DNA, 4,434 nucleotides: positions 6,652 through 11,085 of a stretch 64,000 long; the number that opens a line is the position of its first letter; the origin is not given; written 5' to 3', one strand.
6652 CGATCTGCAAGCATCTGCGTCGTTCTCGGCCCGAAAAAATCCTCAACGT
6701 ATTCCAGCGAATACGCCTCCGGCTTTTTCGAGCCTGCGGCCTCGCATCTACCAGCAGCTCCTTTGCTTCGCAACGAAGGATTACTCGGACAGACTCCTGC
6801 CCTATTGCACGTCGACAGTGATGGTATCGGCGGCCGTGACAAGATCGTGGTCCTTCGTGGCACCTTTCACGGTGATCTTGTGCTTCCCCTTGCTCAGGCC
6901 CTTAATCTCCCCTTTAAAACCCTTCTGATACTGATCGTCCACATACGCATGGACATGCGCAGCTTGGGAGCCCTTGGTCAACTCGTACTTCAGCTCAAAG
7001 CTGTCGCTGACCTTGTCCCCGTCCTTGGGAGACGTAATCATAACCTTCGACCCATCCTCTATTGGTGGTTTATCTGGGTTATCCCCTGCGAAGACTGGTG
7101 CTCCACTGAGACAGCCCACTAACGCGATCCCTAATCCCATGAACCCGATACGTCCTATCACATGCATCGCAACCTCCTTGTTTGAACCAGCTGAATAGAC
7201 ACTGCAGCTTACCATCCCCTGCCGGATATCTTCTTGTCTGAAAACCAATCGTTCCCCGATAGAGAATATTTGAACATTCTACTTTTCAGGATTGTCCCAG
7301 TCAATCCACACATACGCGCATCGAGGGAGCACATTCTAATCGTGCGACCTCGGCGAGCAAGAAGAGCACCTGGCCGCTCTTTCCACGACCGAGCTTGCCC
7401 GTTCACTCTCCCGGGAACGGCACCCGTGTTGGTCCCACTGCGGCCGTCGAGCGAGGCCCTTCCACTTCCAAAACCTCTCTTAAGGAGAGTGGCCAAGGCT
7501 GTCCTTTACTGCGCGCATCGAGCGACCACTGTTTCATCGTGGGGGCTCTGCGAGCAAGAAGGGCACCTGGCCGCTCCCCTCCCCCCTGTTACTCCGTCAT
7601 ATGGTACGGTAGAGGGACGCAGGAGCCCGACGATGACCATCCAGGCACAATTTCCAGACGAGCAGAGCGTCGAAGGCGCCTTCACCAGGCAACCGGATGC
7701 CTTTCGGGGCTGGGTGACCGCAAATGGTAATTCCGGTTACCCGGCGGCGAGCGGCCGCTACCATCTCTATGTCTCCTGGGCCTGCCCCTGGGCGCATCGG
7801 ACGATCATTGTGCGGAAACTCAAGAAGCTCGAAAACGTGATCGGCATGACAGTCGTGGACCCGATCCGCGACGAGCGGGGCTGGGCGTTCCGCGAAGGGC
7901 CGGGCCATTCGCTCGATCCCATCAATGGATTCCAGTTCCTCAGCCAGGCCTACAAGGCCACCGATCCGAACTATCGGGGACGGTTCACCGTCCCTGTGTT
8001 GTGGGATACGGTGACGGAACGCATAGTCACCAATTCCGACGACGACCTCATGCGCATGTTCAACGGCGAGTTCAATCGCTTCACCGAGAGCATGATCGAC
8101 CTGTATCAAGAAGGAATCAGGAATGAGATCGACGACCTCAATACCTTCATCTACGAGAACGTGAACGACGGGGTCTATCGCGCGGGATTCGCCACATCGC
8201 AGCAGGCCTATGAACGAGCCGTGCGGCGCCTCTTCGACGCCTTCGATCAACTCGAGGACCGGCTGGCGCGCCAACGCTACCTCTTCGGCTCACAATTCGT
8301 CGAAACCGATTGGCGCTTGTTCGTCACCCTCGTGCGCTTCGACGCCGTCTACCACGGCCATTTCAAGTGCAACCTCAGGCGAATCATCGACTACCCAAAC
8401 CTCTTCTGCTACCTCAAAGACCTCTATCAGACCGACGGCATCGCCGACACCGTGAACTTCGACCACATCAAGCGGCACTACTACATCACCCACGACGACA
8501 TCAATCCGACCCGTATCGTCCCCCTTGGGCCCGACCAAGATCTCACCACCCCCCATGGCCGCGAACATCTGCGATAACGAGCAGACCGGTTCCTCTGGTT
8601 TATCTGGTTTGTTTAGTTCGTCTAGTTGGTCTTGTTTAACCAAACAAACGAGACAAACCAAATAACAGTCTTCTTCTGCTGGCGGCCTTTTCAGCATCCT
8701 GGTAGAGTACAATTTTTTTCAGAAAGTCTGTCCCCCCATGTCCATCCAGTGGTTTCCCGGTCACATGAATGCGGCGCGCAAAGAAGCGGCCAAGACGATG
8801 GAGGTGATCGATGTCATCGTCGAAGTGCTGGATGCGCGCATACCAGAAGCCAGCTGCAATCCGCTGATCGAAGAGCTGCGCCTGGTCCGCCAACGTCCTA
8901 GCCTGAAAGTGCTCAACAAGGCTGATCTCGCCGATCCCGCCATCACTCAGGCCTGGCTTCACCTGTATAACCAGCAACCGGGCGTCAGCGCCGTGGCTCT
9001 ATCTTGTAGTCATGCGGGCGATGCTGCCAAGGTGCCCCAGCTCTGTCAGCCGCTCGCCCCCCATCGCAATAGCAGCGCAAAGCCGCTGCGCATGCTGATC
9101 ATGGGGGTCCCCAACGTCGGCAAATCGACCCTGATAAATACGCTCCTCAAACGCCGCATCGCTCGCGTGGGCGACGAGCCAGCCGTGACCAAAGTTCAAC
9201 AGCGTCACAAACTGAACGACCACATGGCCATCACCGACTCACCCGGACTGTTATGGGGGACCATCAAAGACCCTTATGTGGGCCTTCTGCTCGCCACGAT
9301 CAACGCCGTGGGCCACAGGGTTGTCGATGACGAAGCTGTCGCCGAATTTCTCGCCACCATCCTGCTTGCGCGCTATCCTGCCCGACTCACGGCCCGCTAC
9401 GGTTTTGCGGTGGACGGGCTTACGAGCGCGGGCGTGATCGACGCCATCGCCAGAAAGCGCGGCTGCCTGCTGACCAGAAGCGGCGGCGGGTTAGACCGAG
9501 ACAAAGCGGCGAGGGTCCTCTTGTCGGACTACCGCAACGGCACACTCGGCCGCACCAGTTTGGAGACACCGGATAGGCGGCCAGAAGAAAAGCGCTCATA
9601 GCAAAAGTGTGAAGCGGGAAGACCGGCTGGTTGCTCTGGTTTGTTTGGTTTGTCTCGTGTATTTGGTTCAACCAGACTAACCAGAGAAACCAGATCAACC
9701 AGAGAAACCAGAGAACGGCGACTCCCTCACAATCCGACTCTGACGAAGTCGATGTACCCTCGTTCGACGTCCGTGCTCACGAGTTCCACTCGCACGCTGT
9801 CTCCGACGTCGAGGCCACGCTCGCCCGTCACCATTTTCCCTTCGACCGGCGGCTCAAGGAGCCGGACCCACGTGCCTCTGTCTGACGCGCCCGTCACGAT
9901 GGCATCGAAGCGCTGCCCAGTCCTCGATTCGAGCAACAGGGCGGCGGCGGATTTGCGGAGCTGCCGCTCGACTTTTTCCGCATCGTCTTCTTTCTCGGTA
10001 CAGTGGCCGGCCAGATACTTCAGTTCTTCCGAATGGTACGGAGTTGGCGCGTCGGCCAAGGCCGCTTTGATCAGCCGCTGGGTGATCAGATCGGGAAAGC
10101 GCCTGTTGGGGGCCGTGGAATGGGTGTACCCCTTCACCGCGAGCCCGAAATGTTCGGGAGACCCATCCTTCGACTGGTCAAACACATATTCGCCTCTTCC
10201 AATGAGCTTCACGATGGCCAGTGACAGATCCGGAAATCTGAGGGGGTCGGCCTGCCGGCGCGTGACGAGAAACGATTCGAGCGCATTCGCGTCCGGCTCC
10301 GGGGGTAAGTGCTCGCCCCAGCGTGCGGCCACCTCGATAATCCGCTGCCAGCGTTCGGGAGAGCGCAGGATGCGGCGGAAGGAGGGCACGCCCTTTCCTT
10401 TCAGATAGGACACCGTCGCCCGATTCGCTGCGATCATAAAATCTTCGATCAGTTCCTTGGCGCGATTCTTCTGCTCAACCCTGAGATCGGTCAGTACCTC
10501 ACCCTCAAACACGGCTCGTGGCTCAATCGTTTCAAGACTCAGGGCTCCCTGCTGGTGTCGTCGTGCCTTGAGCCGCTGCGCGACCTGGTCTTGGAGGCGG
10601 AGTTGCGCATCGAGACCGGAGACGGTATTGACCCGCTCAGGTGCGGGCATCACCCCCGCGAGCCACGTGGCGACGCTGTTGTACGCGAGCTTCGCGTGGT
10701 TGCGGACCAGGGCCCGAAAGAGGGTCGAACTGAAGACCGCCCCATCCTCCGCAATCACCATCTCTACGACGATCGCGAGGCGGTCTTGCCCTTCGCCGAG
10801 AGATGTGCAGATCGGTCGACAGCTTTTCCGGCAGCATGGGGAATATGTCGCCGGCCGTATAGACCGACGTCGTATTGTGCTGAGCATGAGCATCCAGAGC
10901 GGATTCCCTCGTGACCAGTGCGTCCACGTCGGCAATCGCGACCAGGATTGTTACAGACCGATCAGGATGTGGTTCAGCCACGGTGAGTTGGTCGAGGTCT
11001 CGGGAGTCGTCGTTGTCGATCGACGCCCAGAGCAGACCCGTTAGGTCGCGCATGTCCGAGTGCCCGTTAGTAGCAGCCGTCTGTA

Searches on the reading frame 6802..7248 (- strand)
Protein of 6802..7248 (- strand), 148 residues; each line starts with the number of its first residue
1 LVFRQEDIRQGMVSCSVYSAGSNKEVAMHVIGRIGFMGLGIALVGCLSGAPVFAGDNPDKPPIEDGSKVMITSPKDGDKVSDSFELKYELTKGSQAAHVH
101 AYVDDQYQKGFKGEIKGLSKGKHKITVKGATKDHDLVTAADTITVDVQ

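Call 54: search_protein_families(library=pfam, proteins=[window:6802-7248:-])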
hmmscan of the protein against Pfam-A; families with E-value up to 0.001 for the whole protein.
window:6802-7248:- (148 aa): 0 families

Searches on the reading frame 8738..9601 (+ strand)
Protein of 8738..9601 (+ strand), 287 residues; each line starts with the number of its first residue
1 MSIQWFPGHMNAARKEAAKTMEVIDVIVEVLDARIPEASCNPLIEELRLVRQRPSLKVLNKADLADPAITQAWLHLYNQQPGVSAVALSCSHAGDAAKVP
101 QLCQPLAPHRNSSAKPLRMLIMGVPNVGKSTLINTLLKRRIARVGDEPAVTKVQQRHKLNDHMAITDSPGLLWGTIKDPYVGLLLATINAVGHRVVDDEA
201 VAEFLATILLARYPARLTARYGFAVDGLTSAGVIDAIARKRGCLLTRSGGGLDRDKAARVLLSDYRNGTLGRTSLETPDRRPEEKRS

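Call 54: search_protein_families(library=pfam, proteins=[window:8738-9601:+])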
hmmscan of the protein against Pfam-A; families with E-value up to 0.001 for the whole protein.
window:8738-9601:+ (287 aa): 3 families
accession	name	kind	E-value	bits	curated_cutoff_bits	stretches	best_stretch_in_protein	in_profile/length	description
PF01926.29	MMR_HSR1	-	1.4e-15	57.8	21.9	1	119-173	2-58/113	50S ribosome-binding GTPase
PF02421.24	FeoB_N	-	4.6e-07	29.9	27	1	119-171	3-57/156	Ferrous iron transport protein B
PF03193.22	RsgA_GTPase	-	0.00012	22.4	30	1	58-171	59-168/174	RsgA GTPase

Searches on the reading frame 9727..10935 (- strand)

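Call 54: search_protein_families(library=pfam, proteins=[window:9727-10935:-])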
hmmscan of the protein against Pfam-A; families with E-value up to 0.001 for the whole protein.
window:9727-10935:- (402 aa): 2 families
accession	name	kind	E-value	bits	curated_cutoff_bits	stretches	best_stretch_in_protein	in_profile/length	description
PF00773.25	RNB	-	4.4e-49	167.9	29.3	1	43-294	82-325/326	RNB domain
PF18614.7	RNase_II_C_S1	-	4.6e-21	74.9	26.6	1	341-400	1-59/59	RNase II-type exonuclease C-terminal S1 domain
